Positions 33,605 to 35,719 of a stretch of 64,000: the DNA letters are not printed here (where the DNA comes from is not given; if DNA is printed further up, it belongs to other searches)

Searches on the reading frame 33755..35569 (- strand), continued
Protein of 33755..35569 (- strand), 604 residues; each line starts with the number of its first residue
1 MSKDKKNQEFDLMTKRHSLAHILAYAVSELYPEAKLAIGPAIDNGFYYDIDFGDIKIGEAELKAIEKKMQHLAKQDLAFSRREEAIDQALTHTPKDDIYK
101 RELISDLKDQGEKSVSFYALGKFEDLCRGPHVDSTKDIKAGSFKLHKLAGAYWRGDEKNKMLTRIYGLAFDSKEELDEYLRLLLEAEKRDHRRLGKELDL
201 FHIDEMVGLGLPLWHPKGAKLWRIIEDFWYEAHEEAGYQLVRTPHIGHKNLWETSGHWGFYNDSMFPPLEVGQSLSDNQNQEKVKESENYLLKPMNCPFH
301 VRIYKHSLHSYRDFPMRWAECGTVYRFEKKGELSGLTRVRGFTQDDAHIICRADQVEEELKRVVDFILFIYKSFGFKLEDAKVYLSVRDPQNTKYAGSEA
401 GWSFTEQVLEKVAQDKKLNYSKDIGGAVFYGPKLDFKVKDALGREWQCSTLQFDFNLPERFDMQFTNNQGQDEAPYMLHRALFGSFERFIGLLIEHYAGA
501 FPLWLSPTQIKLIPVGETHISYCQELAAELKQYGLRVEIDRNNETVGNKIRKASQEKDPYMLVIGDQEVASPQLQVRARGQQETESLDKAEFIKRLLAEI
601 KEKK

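Call 52: find_encoding_contigs(protein=P0085, flank=10000, max_places=1)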
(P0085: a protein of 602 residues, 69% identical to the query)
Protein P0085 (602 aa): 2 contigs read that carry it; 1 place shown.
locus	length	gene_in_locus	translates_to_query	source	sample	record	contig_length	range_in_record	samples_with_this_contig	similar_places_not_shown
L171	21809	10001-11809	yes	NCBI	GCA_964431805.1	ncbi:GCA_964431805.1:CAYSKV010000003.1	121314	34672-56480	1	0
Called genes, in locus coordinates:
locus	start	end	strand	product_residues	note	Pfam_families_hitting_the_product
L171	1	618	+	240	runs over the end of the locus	PF11967:RecO_N, PF02565:RecO_C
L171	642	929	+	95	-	-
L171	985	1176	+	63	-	-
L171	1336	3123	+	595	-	PF01336:tRNA_anti-codon, PF00152:tRNA-synt_2, PF02938:GAD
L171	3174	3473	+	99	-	-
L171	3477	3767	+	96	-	-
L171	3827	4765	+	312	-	PF18920:DUF5671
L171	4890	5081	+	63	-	-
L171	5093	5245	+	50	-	-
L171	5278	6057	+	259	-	PF00215:OMPdecase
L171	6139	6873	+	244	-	PF00156:Pribosyltran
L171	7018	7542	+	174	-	PF04073:tRNA_edit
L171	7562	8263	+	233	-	PF02616:SMC_ScpA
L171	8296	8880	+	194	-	PF04079:SMC_ScpB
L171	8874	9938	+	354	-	PF00768:Peptidase_S11, PF13354:Beta-lactamase2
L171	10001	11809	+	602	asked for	PF07973:tRNA_SAD, PF00587:tRNA-synt_2b, PF03129:HGTP_anticodon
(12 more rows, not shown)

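Call 53: find_encoding_contigs(protein=P0112, flank=10000, max_places=1)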
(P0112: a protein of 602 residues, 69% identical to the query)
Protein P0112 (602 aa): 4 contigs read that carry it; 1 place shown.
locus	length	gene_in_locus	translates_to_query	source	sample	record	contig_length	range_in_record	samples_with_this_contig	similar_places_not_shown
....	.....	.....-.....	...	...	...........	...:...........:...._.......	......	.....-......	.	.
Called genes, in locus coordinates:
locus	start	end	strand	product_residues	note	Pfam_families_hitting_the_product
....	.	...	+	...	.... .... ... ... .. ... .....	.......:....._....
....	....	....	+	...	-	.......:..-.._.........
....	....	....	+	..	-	-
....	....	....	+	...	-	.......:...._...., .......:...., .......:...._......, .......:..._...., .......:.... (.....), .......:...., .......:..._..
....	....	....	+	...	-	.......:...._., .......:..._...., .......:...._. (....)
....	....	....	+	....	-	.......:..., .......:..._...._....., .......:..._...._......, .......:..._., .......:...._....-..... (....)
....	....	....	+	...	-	-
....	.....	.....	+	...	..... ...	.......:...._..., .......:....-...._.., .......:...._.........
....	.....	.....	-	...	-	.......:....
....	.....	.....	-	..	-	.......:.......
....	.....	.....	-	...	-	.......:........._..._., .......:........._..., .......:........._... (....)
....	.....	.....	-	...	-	-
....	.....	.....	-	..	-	-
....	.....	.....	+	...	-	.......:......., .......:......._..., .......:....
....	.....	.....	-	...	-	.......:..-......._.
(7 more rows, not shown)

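Call 54: find_encoding_contigs(protein=P0046, flank=10000, max_places=1)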
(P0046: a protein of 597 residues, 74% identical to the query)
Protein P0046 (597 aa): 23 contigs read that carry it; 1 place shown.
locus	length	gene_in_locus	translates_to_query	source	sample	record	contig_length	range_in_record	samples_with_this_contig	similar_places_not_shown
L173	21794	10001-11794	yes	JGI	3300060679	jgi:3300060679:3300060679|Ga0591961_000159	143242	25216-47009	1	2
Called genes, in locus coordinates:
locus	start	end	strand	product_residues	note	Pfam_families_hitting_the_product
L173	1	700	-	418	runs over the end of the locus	PF02388:FemAB, PF13480:Acetyltransf_6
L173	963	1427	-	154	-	PF07963:N_methyl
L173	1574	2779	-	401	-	PF28597:T2SSF_N, PF00482:T2SSF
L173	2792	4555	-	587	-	PF05157:MshEN, PF00437:T2SSE, PF13401:AAA_22 (faint)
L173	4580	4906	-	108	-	-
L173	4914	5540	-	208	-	-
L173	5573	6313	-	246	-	-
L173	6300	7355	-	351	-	PF11104:PilM_2, PF14450:FtsA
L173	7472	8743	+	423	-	-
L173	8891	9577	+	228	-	PF18912:DZR_2 (faint), PF00156:Pribosyltran (weak)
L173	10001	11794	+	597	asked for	PF07973:tRNA_SAD, PF00587:tRNA-synt_2b, PF03129:HGTP_anticodon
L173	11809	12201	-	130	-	-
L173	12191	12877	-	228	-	PF12844:HTH_19, PF13412:HTH_24 (faint), PF13560:HTH_31, PF01381:HTH_3, PF13274:SocA_Panacea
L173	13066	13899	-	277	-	-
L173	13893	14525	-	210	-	PF06821:Ser_hydrolase (weak)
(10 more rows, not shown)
